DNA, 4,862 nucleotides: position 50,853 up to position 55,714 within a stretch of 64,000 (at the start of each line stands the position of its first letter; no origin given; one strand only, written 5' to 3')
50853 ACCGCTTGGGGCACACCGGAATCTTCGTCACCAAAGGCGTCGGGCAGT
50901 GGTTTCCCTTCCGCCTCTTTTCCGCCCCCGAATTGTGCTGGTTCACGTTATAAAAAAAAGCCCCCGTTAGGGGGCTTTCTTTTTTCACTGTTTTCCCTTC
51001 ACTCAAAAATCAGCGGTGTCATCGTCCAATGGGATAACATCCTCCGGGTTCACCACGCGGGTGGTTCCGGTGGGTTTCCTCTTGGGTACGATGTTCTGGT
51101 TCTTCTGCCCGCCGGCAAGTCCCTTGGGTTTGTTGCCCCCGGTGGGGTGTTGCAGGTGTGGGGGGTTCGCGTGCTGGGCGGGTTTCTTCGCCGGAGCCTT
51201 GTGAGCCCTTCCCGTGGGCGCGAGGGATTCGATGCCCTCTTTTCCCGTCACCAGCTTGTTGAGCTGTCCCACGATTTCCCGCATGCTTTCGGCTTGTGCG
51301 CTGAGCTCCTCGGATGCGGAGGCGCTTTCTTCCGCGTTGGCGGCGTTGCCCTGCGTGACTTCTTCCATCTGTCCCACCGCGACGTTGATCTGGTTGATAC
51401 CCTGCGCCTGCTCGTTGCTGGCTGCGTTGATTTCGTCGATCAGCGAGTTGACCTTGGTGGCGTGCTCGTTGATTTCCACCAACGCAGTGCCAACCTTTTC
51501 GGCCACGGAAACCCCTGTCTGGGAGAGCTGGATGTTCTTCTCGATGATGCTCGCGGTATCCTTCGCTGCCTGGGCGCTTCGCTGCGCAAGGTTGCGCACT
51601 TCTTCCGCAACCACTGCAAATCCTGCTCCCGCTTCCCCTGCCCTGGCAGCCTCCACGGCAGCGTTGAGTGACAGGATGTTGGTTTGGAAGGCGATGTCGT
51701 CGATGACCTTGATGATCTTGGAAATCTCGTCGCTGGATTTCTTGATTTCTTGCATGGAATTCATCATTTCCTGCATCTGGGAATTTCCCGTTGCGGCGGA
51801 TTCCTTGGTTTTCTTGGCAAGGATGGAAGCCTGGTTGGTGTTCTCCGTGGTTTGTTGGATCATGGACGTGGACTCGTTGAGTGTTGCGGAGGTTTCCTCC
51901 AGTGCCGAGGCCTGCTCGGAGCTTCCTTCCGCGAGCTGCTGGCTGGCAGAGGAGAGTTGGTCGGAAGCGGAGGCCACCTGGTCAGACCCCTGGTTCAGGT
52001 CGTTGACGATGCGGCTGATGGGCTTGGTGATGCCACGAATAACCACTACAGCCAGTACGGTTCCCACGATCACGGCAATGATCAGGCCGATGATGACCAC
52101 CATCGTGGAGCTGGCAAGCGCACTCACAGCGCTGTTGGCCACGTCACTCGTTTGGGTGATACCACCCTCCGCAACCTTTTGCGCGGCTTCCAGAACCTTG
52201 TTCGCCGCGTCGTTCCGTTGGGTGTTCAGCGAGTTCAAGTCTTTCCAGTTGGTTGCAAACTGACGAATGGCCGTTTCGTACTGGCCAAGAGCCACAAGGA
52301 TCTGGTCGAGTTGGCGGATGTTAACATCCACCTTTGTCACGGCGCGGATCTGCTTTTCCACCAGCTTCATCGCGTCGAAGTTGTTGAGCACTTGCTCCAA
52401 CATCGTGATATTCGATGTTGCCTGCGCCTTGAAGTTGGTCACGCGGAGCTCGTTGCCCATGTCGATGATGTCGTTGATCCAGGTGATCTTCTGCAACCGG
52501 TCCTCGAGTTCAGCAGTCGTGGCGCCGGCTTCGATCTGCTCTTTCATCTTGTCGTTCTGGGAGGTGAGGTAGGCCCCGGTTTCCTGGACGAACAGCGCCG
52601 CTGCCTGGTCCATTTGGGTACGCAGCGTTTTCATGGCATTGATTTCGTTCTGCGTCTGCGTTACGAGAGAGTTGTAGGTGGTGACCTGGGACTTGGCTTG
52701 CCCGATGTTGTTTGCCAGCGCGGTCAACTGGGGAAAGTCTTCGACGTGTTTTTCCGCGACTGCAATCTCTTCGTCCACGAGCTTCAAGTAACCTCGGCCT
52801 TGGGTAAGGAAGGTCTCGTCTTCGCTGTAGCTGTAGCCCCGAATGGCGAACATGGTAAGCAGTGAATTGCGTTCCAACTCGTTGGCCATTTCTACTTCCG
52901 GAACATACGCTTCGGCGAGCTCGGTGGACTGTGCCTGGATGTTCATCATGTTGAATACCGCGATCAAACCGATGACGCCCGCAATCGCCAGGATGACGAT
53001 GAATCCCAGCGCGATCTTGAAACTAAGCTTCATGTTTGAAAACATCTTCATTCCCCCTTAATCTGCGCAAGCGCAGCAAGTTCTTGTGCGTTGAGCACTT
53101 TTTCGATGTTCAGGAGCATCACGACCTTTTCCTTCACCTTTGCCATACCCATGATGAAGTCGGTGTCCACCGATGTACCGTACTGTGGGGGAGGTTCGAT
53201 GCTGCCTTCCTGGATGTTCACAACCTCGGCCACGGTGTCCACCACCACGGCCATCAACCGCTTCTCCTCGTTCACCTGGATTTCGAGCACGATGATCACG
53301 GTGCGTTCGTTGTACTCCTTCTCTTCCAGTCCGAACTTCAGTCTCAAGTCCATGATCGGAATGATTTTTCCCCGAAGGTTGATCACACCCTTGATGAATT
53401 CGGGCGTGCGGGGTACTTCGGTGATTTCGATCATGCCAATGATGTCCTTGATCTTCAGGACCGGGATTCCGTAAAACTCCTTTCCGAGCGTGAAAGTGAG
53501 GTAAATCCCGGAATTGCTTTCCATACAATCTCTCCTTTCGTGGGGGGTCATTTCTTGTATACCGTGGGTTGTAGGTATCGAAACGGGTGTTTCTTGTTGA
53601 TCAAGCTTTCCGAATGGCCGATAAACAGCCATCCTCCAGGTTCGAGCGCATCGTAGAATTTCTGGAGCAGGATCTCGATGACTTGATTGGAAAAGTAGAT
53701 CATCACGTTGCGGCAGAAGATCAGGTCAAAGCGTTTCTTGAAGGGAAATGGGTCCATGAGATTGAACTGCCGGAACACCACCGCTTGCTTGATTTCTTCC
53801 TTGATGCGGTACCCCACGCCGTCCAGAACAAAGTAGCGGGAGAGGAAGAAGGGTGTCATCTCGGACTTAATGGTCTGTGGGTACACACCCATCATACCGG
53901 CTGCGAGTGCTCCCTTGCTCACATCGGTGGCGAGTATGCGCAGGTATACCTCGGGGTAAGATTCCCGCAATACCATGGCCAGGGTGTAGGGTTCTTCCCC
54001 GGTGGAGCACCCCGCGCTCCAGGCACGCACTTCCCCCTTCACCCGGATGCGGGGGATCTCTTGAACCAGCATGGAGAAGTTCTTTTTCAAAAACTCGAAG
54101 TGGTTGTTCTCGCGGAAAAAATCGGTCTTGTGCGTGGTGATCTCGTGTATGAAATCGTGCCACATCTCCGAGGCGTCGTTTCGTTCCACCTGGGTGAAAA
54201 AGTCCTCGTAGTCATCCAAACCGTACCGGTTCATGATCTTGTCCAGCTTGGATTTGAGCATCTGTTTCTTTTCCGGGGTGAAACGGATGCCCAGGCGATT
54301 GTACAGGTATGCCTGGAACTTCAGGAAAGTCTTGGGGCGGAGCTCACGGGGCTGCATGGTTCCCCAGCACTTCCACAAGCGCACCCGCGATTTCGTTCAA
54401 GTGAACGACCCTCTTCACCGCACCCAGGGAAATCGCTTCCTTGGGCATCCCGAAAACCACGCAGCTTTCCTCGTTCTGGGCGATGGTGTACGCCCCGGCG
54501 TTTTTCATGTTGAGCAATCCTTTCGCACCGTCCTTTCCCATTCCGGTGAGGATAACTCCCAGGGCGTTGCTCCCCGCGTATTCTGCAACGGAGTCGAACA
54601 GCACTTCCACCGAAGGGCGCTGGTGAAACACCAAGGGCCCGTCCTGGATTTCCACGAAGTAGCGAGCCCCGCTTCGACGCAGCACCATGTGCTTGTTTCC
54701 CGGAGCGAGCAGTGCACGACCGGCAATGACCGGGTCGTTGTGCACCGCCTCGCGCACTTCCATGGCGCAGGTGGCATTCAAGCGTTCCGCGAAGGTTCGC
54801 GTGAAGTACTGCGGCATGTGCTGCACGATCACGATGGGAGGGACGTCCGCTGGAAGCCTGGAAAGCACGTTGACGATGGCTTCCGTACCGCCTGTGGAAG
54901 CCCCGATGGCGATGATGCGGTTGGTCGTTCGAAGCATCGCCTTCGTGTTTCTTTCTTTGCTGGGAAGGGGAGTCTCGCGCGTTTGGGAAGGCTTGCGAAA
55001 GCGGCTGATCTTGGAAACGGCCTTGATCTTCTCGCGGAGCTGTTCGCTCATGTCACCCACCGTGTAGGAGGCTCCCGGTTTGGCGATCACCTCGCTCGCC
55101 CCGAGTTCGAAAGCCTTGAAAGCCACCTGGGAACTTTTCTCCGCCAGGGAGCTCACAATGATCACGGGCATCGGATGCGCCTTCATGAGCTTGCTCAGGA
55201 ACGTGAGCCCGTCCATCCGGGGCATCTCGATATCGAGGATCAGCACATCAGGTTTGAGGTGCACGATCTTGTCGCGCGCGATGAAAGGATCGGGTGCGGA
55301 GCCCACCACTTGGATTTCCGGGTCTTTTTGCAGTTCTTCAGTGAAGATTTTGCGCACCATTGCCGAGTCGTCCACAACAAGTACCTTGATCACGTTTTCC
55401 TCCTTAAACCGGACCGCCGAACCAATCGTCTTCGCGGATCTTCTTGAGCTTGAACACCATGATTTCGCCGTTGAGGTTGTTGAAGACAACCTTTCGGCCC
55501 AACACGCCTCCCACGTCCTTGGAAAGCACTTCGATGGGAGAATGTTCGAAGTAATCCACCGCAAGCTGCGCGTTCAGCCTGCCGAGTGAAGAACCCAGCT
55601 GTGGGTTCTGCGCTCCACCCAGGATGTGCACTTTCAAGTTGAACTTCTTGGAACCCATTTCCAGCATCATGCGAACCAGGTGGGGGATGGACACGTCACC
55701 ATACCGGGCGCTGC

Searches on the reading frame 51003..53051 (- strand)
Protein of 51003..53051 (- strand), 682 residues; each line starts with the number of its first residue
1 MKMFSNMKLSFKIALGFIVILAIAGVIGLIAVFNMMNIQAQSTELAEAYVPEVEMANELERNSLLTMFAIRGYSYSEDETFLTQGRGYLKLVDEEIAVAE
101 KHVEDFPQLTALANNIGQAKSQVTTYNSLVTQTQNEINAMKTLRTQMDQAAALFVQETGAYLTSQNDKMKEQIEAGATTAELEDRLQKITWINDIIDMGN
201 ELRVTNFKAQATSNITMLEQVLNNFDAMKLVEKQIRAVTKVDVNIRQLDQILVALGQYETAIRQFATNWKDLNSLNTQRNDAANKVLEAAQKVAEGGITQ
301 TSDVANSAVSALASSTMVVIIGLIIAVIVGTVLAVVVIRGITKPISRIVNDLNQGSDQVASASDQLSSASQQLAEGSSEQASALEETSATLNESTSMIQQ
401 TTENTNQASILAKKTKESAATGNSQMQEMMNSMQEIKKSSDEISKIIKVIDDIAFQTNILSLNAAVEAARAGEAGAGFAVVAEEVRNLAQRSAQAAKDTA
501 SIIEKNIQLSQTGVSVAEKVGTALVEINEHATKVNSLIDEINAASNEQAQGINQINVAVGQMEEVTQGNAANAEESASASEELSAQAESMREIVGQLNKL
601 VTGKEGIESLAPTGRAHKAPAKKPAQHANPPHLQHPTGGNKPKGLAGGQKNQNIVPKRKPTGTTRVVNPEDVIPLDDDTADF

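Call 62: search_protein_families(library=pfam, proteins=[window:51003-53051:-], max_evalue=0.00001)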
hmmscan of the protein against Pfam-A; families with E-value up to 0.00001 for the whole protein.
window:51003-53051:- (682 aa): 2 families
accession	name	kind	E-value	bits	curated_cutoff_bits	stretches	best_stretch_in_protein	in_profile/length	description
PF00015.26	MCPsignal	-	1.2e-47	162.4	34.6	1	411-566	3-172/172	Methyl-accepting chemotaxis protein (MCP) signalling domain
PF12729.13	4HB_MCP_1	-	3.5e-07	30.4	27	1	6-183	1-173/181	Four helix bundle sensory module for signal transduction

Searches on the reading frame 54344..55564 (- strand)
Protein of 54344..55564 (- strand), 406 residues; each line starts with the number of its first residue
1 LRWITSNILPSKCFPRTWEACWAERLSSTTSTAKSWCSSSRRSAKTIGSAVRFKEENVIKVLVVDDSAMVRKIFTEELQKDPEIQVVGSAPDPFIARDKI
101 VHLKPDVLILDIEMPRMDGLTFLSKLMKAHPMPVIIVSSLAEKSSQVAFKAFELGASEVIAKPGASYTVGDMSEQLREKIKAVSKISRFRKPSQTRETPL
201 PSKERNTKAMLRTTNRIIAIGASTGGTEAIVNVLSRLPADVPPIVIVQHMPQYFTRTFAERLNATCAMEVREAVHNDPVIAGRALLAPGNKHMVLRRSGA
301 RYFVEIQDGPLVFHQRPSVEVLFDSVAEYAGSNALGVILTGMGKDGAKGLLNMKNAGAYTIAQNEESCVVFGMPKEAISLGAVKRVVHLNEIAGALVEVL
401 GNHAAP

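Call 62: search_protein_families(library=pfam, proteins=[window:54344-55564:-], max_evalue=0.00001)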
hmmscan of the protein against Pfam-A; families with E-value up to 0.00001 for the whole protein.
window:54344-55564:- (406 aa): 2 families
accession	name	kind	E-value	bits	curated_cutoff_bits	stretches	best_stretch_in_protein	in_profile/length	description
PF01339.22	CheB_methylest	-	9.8e-65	217.9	24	1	218-396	1-174/174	CheB methylesterase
PF00072.30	Response_reg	-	1.5e-21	77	30.2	1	61-164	1-101/111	Response regulator receiver domain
